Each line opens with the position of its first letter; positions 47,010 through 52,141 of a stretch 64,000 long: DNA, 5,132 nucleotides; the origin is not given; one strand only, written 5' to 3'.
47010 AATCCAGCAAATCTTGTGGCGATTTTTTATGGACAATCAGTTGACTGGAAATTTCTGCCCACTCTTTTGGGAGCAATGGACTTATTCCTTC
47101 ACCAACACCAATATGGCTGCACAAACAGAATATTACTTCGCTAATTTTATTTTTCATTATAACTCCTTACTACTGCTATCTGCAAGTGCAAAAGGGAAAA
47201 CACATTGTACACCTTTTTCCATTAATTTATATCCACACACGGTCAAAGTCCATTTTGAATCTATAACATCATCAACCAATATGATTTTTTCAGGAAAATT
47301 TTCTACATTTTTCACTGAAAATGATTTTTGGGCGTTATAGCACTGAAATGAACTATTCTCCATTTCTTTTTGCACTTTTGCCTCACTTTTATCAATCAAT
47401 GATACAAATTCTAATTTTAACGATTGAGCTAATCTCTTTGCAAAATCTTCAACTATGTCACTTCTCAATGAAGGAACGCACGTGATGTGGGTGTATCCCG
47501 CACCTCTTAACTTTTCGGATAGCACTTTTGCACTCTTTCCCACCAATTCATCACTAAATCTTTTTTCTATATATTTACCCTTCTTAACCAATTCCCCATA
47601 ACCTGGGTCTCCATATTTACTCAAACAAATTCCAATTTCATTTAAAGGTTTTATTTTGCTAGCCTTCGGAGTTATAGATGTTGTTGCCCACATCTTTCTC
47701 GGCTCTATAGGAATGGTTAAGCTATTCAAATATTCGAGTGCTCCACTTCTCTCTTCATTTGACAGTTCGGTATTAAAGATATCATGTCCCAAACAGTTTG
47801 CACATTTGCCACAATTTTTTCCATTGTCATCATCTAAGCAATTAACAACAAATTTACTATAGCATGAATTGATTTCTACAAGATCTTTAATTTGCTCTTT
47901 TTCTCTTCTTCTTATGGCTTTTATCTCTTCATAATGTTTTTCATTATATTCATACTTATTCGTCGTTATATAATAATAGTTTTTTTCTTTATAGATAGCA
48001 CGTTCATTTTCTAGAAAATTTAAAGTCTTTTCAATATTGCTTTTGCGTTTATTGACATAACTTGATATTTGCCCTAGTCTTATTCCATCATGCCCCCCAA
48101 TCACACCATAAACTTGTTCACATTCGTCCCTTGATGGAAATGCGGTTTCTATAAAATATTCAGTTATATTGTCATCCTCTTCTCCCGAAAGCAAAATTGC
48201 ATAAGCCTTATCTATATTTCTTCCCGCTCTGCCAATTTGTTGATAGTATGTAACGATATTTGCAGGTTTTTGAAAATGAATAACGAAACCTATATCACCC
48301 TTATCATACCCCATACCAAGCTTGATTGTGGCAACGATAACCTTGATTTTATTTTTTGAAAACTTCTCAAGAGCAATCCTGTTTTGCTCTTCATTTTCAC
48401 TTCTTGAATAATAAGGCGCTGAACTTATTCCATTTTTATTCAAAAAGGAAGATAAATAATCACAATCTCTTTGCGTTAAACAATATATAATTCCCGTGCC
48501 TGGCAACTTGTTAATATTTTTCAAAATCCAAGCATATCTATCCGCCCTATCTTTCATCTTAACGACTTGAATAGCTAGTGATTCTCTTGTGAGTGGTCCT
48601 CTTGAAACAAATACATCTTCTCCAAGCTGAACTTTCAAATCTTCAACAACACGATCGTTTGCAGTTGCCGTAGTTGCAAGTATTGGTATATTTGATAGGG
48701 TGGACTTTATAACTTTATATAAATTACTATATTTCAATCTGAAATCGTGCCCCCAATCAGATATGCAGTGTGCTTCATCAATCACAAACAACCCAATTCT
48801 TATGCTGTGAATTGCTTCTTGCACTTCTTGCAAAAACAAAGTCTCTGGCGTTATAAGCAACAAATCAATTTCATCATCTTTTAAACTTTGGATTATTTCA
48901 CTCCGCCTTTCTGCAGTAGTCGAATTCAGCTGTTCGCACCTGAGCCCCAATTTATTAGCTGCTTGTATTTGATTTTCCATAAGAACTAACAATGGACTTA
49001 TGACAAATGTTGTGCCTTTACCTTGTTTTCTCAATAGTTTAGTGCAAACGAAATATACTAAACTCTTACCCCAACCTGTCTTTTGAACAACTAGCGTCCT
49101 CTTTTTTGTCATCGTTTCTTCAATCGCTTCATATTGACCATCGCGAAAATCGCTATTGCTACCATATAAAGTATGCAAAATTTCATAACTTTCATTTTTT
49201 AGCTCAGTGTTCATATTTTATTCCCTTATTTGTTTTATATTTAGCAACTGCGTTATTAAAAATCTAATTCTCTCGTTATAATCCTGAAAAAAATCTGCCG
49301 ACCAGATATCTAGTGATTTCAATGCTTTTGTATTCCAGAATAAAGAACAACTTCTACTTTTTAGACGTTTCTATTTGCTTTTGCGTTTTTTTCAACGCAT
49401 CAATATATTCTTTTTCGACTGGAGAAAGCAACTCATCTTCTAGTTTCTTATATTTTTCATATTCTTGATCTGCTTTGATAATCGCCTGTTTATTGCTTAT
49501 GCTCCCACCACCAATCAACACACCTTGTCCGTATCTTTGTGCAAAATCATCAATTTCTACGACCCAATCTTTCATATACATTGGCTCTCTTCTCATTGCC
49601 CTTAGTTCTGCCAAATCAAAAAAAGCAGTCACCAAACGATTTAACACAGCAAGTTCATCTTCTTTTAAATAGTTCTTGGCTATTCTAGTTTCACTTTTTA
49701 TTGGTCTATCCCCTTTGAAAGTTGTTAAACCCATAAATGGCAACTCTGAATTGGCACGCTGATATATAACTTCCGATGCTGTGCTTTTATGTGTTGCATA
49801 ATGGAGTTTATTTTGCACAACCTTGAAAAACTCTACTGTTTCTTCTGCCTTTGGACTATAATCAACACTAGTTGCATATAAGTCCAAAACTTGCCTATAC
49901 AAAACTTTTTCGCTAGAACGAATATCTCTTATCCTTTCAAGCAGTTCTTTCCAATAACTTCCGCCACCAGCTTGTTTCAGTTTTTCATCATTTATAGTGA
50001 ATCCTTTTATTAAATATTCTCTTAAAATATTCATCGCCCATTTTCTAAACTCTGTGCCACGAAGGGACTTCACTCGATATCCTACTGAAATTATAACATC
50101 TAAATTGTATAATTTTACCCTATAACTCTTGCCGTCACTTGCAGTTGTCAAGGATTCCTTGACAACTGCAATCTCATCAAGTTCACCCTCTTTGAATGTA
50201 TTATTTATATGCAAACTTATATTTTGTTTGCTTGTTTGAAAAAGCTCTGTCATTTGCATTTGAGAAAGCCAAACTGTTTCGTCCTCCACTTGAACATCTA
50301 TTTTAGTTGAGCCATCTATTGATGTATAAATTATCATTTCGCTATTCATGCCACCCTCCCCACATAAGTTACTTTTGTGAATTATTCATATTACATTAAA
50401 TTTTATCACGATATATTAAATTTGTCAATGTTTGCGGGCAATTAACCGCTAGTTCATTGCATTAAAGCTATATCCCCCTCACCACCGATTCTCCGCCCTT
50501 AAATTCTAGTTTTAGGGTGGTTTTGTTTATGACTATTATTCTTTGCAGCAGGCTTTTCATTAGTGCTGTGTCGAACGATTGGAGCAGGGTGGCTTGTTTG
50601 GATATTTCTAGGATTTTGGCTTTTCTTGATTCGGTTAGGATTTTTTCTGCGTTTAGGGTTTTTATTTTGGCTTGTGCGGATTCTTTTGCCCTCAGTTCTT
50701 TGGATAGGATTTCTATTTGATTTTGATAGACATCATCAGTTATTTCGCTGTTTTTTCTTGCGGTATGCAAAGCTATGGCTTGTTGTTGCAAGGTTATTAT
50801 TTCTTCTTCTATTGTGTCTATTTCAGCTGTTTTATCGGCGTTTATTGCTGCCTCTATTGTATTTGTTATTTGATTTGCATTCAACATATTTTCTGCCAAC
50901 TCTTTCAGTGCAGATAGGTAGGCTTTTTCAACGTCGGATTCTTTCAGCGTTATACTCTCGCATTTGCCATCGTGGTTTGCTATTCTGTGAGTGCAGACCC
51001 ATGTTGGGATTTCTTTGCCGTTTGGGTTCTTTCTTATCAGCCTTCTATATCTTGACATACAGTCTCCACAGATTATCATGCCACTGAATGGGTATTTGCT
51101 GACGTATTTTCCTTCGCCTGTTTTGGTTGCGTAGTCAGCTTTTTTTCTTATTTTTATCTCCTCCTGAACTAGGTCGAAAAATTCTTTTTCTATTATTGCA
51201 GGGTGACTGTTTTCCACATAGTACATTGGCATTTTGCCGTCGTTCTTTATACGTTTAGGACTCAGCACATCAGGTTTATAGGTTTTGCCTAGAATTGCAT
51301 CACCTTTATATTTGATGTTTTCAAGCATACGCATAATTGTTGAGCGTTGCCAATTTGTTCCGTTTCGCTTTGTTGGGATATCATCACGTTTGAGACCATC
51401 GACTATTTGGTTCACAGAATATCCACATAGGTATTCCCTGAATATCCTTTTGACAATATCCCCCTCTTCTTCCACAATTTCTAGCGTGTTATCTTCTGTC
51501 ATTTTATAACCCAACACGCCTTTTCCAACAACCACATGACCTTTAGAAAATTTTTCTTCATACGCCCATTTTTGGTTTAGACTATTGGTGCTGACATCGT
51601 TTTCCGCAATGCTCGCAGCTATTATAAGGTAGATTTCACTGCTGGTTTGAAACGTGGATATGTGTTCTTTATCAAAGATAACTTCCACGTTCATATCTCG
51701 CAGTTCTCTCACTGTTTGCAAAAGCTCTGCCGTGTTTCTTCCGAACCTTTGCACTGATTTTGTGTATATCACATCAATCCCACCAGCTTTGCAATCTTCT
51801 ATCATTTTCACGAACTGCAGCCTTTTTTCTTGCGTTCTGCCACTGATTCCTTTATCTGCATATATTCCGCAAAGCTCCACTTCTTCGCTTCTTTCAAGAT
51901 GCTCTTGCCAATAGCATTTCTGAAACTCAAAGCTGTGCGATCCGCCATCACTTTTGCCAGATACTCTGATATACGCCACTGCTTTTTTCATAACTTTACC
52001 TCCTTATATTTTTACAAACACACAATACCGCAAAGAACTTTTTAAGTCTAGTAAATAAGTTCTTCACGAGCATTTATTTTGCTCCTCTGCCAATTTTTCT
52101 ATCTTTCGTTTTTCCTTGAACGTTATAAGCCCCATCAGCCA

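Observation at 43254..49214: Tightly coupled triad: RecQ-PRTase fusion, DprA/SLOG-like protein and an AEP primase-SF2 helicase-HKD fusion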

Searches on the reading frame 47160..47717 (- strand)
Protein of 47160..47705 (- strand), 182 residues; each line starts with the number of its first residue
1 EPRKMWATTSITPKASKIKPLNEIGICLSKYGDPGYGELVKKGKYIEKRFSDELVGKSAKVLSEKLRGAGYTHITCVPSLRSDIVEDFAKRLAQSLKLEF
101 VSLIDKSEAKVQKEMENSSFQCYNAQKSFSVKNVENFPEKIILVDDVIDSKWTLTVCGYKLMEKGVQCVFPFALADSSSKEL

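Call 40: search_solved_structures(query=window:47160-47705:-, max_evalue=10, show_alignments=2)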
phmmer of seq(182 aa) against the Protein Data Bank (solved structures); distinct sequences matched with E-value up to 10: 2.
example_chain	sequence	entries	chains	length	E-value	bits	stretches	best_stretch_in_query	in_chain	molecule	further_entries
1dkr_A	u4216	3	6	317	0.16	15.2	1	133-170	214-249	PHOSPHORIBOSYL PYROPHOSPHATE SYNTHETASE | PROTEIN (PHOSPHORIBOSYL PYROPHOSPHATE SYNTHETASE) | RIBOSE-PHOSPHATE PYROPHOSPHOKINASE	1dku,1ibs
7xur_A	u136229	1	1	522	0.67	13.1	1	80-152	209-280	snRNA-activating protein complex subunit 4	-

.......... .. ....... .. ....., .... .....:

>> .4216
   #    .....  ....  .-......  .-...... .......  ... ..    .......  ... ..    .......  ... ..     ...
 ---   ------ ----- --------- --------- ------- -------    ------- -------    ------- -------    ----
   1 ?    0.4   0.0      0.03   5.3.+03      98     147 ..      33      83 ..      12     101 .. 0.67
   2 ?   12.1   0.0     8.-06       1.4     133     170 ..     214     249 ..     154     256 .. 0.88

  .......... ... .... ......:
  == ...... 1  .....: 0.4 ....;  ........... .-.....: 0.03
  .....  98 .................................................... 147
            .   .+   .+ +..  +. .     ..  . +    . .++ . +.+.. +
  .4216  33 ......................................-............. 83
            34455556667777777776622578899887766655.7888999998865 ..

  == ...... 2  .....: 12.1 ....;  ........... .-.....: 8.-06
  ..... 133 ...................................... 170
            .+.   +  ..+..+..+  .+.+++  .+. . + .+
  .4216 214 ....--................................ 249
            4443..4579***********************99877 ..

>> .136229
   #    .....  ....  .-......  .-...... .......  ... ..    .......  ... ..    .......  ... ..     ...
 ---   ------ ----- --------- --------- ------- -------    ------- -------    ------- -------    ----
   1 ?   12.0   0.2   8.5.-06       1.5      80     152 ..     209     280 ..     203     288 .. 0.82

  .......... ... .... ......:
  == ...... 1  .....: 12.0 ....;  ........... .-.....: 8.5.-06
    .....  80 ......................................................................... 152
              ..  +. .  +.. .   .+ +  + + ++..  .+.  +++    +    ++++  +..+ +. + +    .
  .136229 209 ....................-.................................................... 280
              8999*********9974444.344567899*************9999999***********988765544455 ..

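Call 41: search_protein_families(library=pfam, proteins=[window:47160-47705:-], max_evalue=10)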
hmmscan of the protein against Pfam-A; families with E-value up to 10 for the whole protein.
seq(182 aa): 3 families
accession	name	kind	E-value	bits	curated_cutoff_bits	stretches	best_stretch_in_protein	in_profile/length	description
PF24179.1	NTE_Ploop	-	0.0015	18.8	27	1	71-156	2-89/223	Neuropathy Target Esterase family P-loop like domain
PF00156.33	Pribosyltran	-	0.0049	16.6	26.3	1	88-177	43-126/158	Phosphoribosyl transferase domain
PF08338.16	DUF1731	-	0.24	11.6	27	1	50-72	13-34/47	Domain of unknown function (DUF1731)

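Call 71: predict_structure(alignment_id=A3)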
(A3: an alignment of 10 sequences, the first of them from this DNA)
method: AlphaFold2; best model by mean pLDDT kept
length: 186 residues; sequences in the alignment: 10
mean_pLDDT: 78.7   pTM: 0.81
mean pLDDT of the five models: 78.7, 78.6, 78.1, 77.6, 76.1
residues with pLDDT >= 90: 64; 70-90: 72; 50-70: 22; < 50: 28
segments of 3 or more residues with pLDDT < 50: 6-25, 116-121
pLDDT, mean of each block of 10 residues (from residue 1): 54 43 60 83 89 95 92 91 90 98 95 57 57 86 92 75 85 89 56
secondary structure, 60 per line:
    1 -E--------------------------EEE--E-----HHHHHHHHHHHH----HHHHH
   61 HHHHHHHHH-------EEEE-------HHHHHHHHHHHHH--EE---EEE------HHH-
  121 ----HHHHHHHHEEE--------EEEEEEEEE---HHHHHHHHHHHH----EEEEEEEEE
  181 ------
elements in order: E29-31 H40-51 H56-69 E77-80 H88-100 E108-110 H125-132 E133-135 E144-152 H156-167 E172-180

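Call 74: fold_search(model_id=the predicted structure, library=pdb)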
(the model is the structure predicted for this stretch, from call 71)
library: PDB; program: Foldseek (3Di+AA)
matches with E <= 10: 1384; with E <= 0.001: 79
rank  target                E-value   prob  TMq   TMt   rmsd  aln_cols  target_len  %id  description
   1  7p0h_A                5.5e-06  1.00  0.50  0.26   4.5       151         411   18  Crystal structure of Helicobacter pylori ComF fused to an artificial alphaREP crystallization helper(named B2) (released 2022-04-06)
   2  5znq_A                2.4e-05  1.00  0.45  0.45   6.8       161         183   14  Crystal structure of APRT from Y. pseudotuberculosis with bound adenine (P21 space group). (released 2019-04-17)
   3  8zvd                  5.3e-05  1.00  0.54  0.26   3.9       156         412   17  ShosT with phosphate (released 2025-04-09)
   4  5b6h                  6.8e-05  1.00  0.44  0.46   4.2       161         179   13  Crystal structure of an APRT from Yersinia pseudotuberculosis in complex with AMP. (released 2017-05-31)
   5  5y07_B                7.3e-05  1.00  0.42  0.44   4.1       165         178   12  Crystal structure of adenine phosphoribosyltransferase from Yersinia pseudotuberculosis with PRPP. (released 2018-08-01)
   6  1qb7                  7.3e-05  1.00  0.37  0.31   7.8       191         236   14  CRYSTAL STRUCTURES OF ADENINE PHOSPHORIBOSYLTRANSFERASE FROM LEISHMANIA DONOVANI. (released 1999-07-21)
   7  5y4a_B                8.3e-05  1.00  0.46  0.48   6.6       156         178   16  Cadmium directed assembly of adenine phosphoribosyltransferase from Yersinia pseudotuberculosis. (released 2018-08-08)
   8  1mzv                  8.3e-05  1.00  0.41  0.36   5.6       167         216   17  Crystal Structure of Adenine Phosphoribosyltransferase (APRT) From Leishmania tarentolae (released 2003-10-28)
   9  7y94_B                1.0e-04  1.00  0.46  0.47   6.6       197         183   12  Crystal structure of Escherichia coli Adenine Phosphoribosyltransferase (APRT) in complex with Adenine (released 2023-08-02)
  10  2dy0_B                1.1e-04  1.00  0.46  0.47   7.5       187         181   14  Crystal structure of project JW0458 from Escherichia coli (released 2007-03-04)
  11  2dy0_A                1.1e-04  1.00  0.46  0.46   7.8       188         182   14  Crystal structure of project JW0458 from Escherichia coli (released 2007-03-04)
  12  5zc7_A                1.1e-04  1.00  0.36  0.37   8.1       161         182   15  Crystal structure of APRT from Y. pseudotuberculosis with bound adenine (P63 space group). (released 2019-02-20)
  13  8zvb                  1.5e-04  1.00  0.50  0.26   5.7       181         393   13  The ShosTA toxin-antitoxin system provides phage defence (released 2025-04-09)
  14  5zoc                  1.5e-04  1.00  0.45  0.47   6.8       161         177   14  Crystal structure of APRT from Y. pseudotuberculosis with bound adenine (C2 space group). (released 2019-04-17)
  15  4mb6                  1.5e-04  1.00  0.46  0.46   6.8       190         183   13  Crystal structure of adenine phosphoribosyltransferase from Yersinia pseudotuberculosis. (released 2013-09-04)
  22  8zvc                  2.2e-04  1.00  0.56  0.27   5.9       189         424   14  ShosT with PRPP-Mg (released 2025-04-09)
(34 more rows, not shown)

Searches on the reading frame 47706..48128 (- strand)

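Call 41: search_protein_families(library=pfam, proteins=[window:47706-48128:-], max_evalue=10)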
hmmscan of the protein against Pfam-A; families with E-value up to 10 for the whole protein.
seq(141 aa): 4 families
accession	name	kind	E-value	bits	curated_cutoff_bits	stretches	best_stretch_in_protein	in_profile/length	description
PF16124.10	RecQ_Zn_bind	-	0.0028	18.8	25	1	64-113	15-66/66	RecQ zinc-binding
PF18954.5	DUF5697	-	0.0038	17.8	27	1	13-65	10-64/161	Family of unknown function (DUF5697)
PF19932.4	DUF6395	-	0.014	15.8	25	1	83-126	27-70/174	Family of unknown function (DUF6395)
PF04492.19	Phage_rep_O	-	0.036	15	28.7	1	5-57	39-91/95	Bacteriophage replication protein O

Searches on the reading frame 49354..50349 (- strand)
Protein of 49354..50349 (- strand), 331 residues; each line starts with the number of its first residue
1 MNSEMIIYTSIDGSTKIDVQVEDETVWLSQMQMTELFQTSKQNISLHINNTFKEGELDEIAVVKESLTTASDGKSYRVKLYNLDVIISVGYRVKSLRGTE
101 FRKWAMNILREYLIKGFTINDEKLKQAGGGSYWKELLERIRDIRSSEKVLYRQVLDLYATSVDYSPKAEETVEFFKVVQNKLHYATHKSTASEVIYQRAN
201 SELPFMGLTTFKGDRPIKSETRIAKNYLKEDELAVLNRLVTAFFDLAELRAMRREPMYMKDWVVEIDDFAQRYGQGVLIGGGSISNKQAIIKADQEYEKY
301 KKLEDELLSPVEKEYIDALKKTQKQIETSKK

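Call 16: search_protein_families(library=pfam, proteins=[window:49354-50349:-], max_evalue=0.001)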
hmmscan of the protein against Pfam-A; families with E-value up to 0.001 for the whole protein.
window:49354-50349:- (331 aa): 1 family
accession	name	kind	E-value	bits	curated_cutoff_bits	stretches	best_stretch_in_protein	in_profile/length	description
PF13310.11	Virulence_RhuM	-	1.6e-101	339.2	33.7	1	61-303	1-247/252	Virulence protein RhuM family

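Call 43: search_protein_families(library=padloc, proteins=[window:49354-50349:-], max_evalue=0.001)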
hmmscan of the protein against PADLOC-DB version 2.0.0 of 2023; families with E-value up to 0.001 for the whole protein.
window:49354-50349:- (331 aa): 39 families (the best 25 are shown)
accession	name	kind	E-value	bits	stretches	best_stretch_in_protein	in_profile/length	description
PDLC04843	PDC-S05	-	9e-148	489.8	1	2-327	5-327/330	-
PDLC04853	PDC-S05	-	1.2e-135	450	1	2-329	5-332/336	-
PDLC04851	PDC-S05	-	5.8e-123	408.3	1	2-325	9-337/342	-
PDLC04852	PDC-S05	-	4.5e-122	405.3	1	2-329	10-342/346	-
PDLC04864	PDC-S05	-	2.1e-110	366.4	1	58-326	2-270/277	-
PDLC04868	PDC-S05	-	3.6e-110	366.2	1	3-324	6-331/335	-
PDLC04871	PDC-S05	-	1.1e-97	325.9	1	1-315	129-453/468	-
PDLC04870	PDC-S05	-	6.4e-89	295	1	2-201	8-209/214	-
PDLC04876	PDC-S05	-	7.5e-61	202.9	1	2-161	7-171/174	-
PDLC04858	PDC-S05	-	2.9e-54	180.6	1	1-128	1-130/138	-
PDLC04965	PDC-S23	-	4.6e-54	182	1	1-147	1-150/327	-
PDLC04964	PDC-S23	-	1.8e-53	179.8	1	1-129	1-133/331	-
PDLC04854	PDC-S05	-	2.7e-53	178.7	1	1-129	1-133/212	-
PDLC04872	PDC-S05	-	8.2e-52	173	1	2-129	4-134/152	-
PDLC04879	PDC-S05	-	2.7e-49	166.2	1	2-123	4-126/285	-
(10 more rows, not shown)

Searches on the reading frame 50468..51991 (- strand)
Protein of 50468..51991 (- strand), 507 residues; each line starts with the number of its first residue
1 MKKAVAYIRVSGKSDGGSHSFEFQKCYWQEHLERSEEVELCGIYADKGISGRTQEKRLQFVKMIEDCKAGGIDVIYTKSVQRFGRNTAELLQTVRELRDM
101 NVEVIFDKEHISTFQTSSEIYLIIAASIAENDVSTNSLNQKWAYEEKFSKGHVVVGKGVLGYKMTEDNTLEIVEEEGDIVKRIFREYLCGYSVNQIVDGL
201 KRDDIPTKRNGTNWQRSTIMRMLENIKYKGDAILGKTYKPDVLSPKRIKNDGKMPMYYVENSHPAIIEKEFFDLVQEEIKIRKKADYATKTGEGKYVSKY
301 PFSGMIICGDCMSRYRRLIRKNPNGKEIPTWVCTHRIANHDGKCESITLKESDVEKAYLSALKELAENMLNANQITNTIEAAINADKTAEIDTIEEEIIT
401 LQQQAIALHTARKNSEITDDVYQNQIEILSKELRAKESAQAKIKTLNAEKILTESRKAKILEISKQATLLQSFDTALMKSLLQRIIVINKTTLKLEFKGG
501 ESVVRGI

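Call 17: search_protein_families(library=pfam, proteins=[window:50468-51991:-], max_evalue=0.001)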
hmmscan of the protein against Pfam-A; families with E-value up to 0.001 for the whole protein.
window:50468-51991:- (507 aa): 3 families
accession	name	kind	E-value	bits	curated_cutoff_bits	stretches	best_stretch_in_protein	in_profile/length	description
PF00239.26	Resolvase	-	8.8e-23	81.4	23.3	1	4-152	1-144/145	Resolvase, N terminal domain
PF07508.19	Recombinase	-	9.4e-23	80.9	21.1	1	174-280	1-100/102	Recombinase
PF13408.12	Zn_ribbon_recom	-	2e-11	44.5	25.3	1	301-362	1-57/58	Recombinase zinc beta ribbon domain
